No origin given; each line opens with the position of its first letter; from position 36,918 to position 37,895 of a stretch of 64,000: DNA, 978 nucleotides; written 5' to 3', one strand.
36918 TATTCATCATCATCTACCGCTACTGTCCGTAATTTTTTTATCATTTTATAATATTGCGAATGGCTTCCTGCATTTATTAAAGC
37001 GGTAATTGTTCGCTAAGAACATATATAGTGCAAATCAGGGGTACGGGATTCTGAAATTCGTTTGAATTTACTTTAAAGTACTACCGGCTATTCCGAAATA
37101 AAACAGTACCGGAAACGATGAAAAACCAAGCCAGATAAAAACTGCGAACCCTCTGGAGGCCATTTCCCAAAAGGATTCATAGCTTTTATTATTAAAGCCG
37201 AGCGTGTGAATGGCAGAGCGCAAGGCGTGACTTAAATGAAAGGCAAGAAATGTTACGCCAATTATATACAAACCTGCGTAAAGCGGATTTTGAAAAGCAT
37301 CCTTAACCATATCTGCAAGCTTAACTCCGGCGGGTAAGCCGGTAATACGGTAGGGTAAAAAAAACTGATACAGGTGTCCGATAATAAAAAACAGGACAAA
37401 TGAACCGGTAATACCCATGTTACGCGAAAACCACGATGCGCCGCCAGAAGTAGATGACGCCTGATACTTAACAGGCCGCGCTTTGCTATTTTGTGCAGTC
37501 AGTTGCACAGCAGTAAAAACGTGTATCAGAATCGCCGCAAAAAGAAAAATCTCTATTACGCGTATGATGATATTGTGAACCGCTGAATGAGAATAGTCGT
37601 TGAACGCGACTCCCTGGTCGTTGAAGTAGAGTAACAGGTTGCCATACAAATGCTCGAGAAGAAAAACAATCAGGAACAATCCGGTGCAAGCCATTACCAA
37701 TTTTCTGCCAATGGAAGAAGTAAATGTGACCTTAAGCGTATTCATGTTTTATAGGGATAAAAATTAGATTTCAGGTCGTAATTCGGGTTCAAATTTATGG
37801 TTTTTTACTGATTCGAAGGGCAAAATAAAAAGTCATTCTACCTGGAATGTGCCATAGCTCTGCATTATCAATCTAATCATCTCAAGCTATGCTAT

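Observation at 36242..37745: Orphan SdhC-type dihaem cytochrome b gene forms a two-gene unit with a kinase-less LytTR response regulator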

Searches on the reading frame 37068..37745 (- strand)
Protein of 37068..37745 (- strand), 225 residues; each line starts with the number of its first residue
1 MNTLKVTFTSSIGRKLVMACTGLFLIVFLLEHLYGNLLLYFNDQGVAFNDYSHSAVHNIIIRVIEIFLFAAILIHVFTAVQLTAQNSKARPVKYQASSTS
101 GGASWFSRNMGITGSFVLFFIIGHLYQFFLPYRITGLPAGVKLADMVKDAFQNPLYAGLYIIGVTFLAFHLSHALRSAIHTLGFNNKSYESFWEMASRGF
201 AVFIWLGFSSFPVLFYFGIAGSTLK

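Call 3: search_protein_families(library=pfam, proteins=[window:37068-37745:-], max_evalue=0.1)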
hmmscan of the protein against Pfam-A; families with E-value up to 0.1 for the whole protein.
window:37068-37745:- (225 aa): 2 families
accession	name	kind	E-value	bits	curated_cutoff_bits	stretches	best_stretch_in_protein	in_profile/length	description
PF01127.27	Sdh_cyt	-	5.8e-05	23.6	25.8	1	101-185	17-101/122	Succinate dehydrogenase/Fumarate reductase transmembrane subunit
PF02300.22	Fumarate_red_C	-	0.03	14.8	24.2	0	20-85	29-91/127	Fumarate reductase subunit C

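Call 4: search_protein_families(library=ncbifam, proteins=[window:37068-37745:-], max_evalue=0.1)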
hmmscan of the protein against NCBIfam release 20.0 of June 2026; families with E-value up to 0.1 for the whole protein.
window:37068-37745:- (225 aa): 1 family
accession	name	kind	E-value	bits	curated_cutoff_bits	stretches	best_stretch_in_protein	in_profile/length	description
TIGR02046.1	sdhC_b558_fam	subfamily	3.3e-47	160.9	96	1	10-218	1-210/212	succinate dehydrogenase (or fumarate reductase) cytochrome b subunit, b558 family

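Call 8: find_homologous_proteins(query=window:37068-37745:-, max_evalue=0.00001)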
Query window:37068-37745:- (225 aa): 770 proteins with E <= 0.00001 among 1088 candidates; the best 120 are listed.
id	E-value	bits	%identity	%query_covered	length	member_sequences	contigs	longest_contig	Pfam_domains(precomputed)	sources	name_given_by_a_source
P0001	5.0e-142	489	100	100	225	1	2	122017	-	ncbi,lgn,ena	-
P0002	1.2e-127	442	88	100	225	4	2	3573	PF01127.28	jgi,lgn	jgi:succinate dehydrogenase / fumarate reductase cytochrome b subunit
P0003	3.6e-125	434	87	100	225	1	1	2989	PF01127.28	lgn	-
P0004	4.1e-123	427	84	100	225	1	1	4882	-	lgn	-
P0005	2.7e-114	399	78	100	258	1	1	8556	-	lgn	-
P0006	6.3e-102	358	73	99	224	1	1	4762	-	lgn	-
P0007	5.5e-101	355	71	99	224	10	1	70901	PF01127.28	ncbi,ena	-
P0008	2.3e-96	340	67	99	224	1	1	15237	PF01127.28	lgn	-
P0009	3.2e-96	339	67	99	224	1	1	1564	-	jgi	jgi:succinate dehydrogenase / fumarate reductase cytochrome b subunit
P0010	1.1e-95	338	67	100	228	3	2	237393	-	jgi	jgi:succinate dehydrogenase / fumarate reductase cytochrome b subunit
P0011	4.5e-95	336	66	99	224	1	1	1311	PF01127.28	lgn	-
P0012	2.0e-94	334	68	99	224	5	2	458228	PF01127.28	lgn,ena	-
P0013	3.2e-94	333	67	99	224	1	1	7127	PF01127.28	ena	-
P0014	1.7e-93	331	67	100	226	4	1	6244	PF01127.28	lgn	-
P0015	3.3e-92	326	66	100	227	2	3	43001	PF01127.28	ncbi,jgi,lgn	jgi:succinate dehydrogenase / fumarate reductase cytochrome b subunit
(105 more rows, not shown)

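Call 9: find_related_loci(query=window:37068-37745:-, collection=genome_contigs, flank=6000)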
Query window:37068-37745:- (225 aa) in genome_contigs; peptide patterns used: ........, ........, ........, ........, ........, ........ (x = any residue, [..] = any of these).
123 stretches matched a pattern; 18 encode a relative of the query (tblastn E <= 1e-3); 18 distinct loci.
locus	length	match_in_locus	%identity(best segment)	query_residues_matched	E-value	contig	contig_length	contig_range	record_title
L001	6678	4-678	87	1-225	8e-134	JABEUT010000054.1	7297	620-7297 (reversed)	MAG: Bacteroidia bacterium isolate MAG 11 k99_362015, whole genome shotgun sequence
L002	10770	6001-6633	55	10-217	3e-74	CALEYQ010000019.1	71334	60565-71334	MAG TPA_asm: uncultured Bacteroidetes bacterium isolate SRR7515930_bin.19_CONCOCT_v1.1_MAG genome assembly, contig: ERZ8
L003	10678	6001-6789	34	1-217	4e-41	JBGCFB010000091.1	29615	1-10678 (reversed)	MAG: Bacteroidia bacterium isolate SGMAG-32 contig91, whole genome shotgun sequence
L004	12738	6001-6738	34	1-216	3e-36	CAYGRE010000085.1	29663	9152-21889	MAG TPA_asm: uncultured Bacteroidia bacterium isolate ERP117304_co3_177 genome assembly, contig: NODE_2264_length_29663_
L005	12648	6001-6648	34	1-208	9e-31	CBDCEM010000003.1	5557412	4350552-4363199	MAG: Cyclobacteriaceae bacterium isolate 715ca776-3538-4ce1-aff8-f83ee6eb7d73 genome assembly, contig: contig_3, whole g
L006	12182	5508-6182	34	2-216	1e-30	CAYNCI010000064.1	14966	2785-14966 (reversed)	MAG TPA_asm: uncultured Mesohalobacter sp. isolate binchicken_co405_338 genome assembly, contig: NODE_5916_length_14966_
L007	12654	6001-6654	35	9-216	1e-30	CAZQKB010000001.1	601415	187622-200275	MAG TPA_asm: uncultured Mesohalobacter sp. isolate binchicken_co405_333 genome assembly, contig: NODE_3_length_601415_co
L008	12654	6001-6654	35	9-216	9e-31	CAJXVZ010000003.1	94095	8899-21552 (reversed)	MAG TPA_asm: uncultured Psychroflexus sp. isolate SRR4030058_bin.28_MetaBAT_v2.12.1_MAG genome assembly, contig: NODE_15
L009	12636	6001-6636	36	1-208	1e-29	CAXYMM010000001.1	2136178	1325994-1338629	MAG: uncultured Ekhidna sp. isolate ce83e327-1110-40d0-b109-b3fade317732 genome assembly, contig: chromosome_1, whole ge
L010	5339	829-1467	35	1-208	4e-29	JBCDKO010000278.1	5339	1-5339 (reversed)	MAG: Bacteroidota bacterium isolate P01_H01_bin.61 k141_3245581_length_5339_cov_45.7657, whole genome shotgun sequence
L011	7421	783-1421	35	1-208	6e-29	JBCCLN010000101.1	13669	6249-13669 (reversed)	MAG: Bacteroidota bacterium isolate P01_C01_bin.28 k141_383621_length_13669_cov_24.0197, whole genome shotgun sequence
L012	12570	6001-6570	34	2-187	5e-28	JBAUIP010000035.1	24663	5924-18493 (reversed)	MAG: Pricia sp. isolate MFD12121_ilm_asm_bin27 k127_63999, whole genome shotgun sequence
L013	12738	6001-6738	32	1-215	7e-34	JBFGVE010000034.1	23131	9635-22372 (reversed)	MAG: Bacteroidia bacterium isolate Mix_sand05.2021.03.G.61 k141_1720030_length_23131_cov_8.0000, whole genome shotgun se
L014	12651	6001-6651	33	8-217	1e-25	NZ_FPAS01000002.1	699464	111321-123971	Lishizhenia tianjinensis strain CGMCC 1.7005, whole genome shotgun sequence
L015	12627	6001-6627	35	8-208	2e-25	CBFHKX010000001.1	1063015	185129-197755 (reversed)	MAG: Lishizhenia sp. isolate AGTU_286_bin_17_indstr genome assembly, contig: AGTU_286_bin_17_indstr_c1, whole genome sho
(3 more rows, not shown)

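Call 10: find_encoding_contigs(protein=P0001, flank=10000, max_places=4)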
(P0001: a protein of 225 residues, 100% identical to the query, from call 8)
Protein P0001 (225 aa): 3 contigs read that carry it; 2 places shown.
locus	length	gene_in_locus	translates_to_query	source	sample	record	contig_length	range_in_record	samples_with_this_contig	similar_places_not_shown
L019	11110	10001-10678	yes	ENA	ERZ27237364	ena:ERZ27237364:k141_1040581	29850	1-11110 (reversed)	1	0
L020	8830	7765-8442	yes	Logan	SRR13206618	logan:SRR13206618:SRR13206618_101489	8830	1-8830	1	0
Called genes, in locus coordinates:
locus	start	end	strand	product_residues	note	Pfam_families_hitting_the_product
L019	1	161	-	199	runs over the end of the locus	PF01063:Aminotran_4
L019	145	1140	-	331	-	PF00425:Chorismate_bind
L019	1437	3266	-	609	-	-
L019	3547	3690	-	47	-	-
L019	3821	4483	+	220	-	PF00005:ABC_tran, PF02463:SMC_N, PF13304:AAA_21 (faint)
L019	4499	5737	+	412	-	PF12704:MacB_PCD, PF02687:FtsX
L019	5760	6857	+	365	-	PF25973:BSH_CzcB (weak), PF25984:BSH_YknX (faint)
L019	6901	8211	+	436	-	PF02321:OEP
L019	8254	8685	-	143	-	PF12836:HHH_3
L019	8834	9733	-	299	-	-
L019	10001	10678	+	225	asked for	-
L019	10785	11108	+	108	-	?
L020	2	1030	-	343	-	?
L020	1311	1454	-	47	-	-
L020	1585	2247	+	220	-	PF00005:ABC_tran, PF02463:SMC_N, PF13304:AAA_21 (faint)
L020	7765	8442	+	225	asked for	-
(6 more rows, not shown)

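Call 11: find_encoding_contigs(protein=P0007, flank=8000, max_places=3)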
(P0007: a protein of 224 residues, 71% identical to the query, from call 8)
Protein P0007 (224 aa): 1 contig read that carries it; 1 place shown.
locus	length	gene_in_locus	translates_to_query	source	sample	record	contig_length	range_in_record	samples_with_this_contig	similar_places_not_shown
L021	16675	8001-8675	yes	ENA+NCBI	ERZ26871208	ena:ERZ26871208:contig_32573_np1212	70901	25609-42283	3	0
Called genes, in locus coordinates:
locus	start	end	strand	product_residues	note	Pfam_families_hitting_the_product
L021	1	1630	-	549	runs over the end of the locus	PF01663:Phosphodiest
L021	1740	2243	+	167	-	PF01869:BcrAD_BadFG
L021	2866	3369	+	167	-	-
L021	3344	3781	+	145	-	PF21760:SecD_1st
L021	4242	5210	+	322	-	PF22599:SecDF_P1_head, PF02355:SecD_SecF_C, PF03176:MMPL (faint)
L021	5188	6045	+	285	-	PF02355:SecD_SecF_C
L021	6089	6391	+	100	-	PF02416:TatA_B_E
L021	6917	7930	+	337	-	PF19867:DUF6340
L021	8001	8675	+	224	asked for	PF01127:Sdh_cyt (faint)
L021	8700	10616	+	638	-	PF00890:FAD_binding_2, PF01266:DAO, PF03486:HI0933_like (faint), PF07992:Pyr_redox_2 (faint), PF02910:Succ_DH_flav_C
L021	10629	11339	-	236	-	PF00027:cNMP_binding, PF13545:HTH_Crp_2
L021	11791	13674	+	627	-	PF00654:Voltage_CLC, PF00571:CBS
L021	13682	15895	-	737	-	PF00270:DEAD, PF00271:Helicase_C, PF16124:RecQ_Zn_bind, PF09382:RQC, PF00570:HRDC, PF21220:RecQ-1-like_HTH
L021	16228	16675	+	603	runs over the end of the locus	PF14121:Porin_10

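Call 14: find_encoding_contigs(protein=P0005, flank=8000, max_places=3)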
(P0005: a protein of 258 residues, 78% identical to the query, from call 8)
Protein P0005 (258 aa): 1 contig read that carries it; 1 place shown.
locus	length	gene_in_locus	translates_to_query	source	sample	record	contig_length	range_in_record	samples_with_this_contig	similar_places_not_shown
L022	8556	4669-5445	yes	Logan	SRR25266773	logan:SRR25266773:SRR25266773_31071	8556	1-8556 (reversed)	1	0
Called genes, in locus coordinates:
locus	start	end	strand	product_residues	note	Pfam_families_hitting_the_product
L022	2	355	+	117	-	?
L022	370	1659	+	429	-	PF08245:Mur_ligase_M, PF02875:Mur_ligase_C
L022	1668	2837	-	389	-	PF02771:Acyl-CoA_dh_N, PF02770:Acyl-CoA_dh_M, PF00441:Acyl-CoA_dh_1, PF08028:Acyl-CoA_dh_2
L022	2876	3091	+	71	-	-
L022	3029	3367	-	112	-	PF12836:HHH_3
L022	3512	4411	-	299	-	-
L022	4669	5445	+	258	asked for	-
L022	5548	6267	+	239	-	PF00072:Response_reg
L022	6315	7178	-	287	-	PF00512:HisKA, PF02518:HATPase_c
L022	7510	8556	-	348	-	?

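Call 16: find_encoding_contigs(protein=P0006, flank=6000, max_places=2)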
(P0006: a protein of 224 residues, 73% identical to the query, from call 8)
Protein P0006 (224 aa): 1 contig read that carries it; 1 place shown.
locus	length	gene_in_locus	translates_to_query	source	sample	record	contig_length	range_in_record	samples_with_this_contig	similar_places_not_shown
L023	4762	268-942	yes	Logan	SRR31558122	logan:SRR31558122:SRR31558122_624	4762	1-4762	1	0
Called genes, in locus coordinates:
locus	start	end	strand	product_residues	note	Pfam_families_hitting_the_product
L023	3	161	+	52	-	?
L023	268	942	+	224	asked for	-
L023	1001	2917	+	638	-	PF00890:FAD_binding_2, PF01266:DAO, PF07992:Pyr_redox_2 (faint), PF02910:Succ_DH_flav_C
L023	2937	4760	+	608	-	?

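Call 17: find_encoding_contigs(protein=P0012, flank=6000, max_places=2)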
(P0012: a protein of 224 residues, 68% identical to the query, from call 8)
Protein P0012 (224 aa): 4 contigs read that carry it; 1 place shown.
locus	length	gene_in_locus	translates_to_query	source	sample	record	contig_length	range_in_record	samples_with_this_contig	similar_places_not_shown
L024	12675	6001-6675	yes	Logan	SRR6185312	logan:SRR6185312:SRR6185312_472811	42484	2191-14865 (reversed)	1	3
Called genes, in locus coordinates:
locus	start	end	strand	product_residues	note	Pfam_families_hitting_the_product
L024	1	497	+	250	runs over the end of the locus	PF00535:Glycos_transf_2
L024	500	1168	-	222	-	PF01370:Epimerase, PF05368:NmrA (weak), PF13460:NAD_binding_10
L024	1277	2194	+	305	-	-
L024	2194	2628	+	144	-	-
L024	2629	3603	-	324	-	PF00348:polyprenyl_synt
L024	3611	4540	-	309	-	PF01073:3Beta_HSD, PF01370:Epimerase, PF02719:Polysacc_synt_2, PF04321:RmlD_sub_bind, PF05368:NmrA (weak), PF13460:NAD_binding_10, PF16363:GDP_Man_Dehyd, PF07993:NAD_binding_4 (weak)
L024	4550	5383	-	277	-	PF00902:TatC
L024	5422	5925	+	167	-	PF02631:RecX_HTH2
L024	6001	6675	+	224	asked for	PF01127:Sdh_cyt (weak)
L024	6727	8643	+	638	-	PF00890:FAD_binding_2, PF01134:GIDA (faint), PF01266:DAO, PF03486:HI0933_like (faint), PF07992:Pyr_redox_2 (faint), PF02910:Succ_DH_flav_C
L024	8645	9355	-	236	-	PF00027:cNMP_binding, PF13545:HTH_Crp_2, PF00325:Crp (weak)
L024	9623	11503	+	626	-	PF00654:Voltage_CLC, PF00571:CBS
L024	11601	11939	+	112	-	-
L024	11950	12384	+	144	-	PF09990:DUF2231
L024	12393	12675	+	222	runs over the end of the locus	PF04542:Sigma70_r2, PF04545:Sigma70_r4 (weak), PF08281:Sigma70_r4_2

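Call 18: find_encoding_contigs(protein=P0010, flank=6000, max_places=2)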
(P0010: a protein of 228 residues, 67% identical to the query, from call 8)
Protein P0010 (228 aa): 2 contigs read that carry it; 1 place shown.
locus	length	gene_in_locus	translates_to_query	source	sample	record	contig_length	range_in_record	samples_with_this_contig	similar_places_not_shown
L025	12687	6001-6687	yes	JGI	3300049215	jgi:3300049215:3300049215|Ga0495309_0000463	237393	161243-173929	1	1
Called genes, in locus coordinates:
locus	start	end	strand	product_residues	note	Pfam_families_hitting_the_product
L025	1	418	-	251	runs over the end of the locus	PF08713:DNA_alkylation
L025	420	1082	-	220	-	PF01370:Epimerase (weak), PF13460:NAD_binding_10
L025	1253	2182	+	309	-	-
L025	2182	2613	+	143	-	-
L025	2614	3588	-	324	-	PF00348:polyprenyl_synt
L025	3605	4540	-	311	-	PF01073:3Beta_HSD, PF01370:Epimerase, PF02719:Polysacc_synt_2, PF04321:RmlD_sub_bind, PF05368:NmrA (weak), PF13460:NAD_binding_10, PF16363:GDP_Man_Dehyd, PF07993:NAD_binding_4 (weak)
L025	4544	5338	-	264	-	PF00902:TatC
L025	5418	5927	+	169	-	PF21982:RecX_HTH1 (weak), PF02631:RecX_HTH2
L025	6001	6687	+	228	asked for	-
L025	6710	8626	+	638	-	PF00890:FAD_binding_2, PF01266:DAO, PF03486:HI0933_like (faint), PF07992:Pyr_redox_2 (faint), PF02910:Succ_DH_flav_C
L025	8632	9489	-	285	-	-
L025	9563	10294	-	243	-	PF00027:cNMP_binding, PF13545:HTH_Crp_2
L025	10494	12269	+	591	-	-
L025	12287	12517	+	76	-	-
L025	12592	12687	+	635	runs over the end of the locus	PF00654:Voltage_CLC, PF00571:CBS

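Call 19: find_homologous_proteins(query=L023:1001-2917:+, max_evalue=1e-100)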
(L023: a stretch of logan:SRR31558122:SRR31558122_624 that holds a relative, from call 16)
Query L023:1001-2917:+ (638 aa): 8000 proteins with E <= 1e-100 among 8000 candidates; the best 120 are listed.
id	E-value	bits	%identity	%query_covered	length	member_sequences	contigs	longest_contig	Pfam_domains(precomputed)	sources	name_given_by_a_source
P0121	0.0e+0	1400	94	100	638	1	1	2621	PF01266.31,PF00890.31,PF07992.21,PF03486.21,PF02910.26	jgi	jgi:succinate dehydrogenase / fumarate reductase flavoprotein subunit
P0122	0.0e+0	1397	94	100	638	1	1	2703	PF01266.31,PF00890.31,PF07992.21,PF03486.21,PF02910.26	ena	-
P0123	0.0e+0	1390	93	100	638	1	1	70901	PF01266.31,PF00890.31,PF07992.21,PF03486.21,PF02910.26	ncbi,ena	-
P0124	0.0e+0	1388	93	100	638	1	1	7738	PF01266.31,PF00890.31,PF07992.21,PF02910.26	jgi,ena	jgi:succinate dehydrogenase / fumarate reductase flavoprotein subunit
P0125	0.0e+0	1386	93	100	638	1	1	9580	PF01266.31,PF00890.31,PF07992.21,PF03486.21,PF02910.26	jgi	jgi:succinate dehydrogenase / fumarate reductase flavoprotein subunit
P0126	0.0e+0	1377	92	100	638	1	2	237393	PF01266.31,PF00890.31,PF07992.21,PF03486.21,PF02910.26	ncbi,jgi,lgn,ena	jgi:succinate dehydrogenase / fumarate reductase flavoprotein subunit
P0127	0.0e+0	1368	91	100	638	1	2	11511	PF01266.31,PF00890.31,PF07992.21,PF02910.26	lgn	-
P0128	0.0e+0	1368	92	100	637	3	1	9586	PF01266.31,PF00890.31,PF07992.21,PF02910.26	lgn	-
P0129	0.0e+0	1367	91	100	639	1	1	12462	PF01266.31,PF00890.31,PF07992.21,PF02910.26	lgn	-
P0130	0.0e+0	1367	91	100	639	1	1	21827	PF01266.31,PF00890.31,PF07992.21,PF03486.21,PF02910.26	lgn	-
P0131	0.0e+0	1363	91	100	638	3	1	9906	PF01266.31,PF00890.31,PF07992.21,PF02910.26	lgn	-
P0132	0.0e+0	1362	91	100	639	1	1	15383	PF01266.31,PF00890.31,PF07992.21,PF03486.21,PF02910.26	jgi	jgi:succinate dehydrogenase / fumarate reductase, flavoprotein subunit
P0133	0.0e+0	1361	92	100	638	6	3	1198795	PF01266.31,PF00890.31,PF07992.21,PF03486.21,PF02910.26,PF01134.29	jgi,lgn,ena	-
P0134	0.0e+0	1360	91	100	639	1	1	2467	PF01266.31,PF00890.31,PF07992.21,PF03486.21,PF02910.26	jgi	-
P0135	0.0e+0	1357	90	100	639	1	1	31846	PF01266.31,PF00890.31,PF07992.21,PF03486.21,PF02910.26,PF01134.29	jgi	-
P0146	0.0e+0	1347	90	100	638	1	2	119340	PF01266.31,PF00890.31,PF07992.21,PF02910.26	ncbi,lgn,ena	-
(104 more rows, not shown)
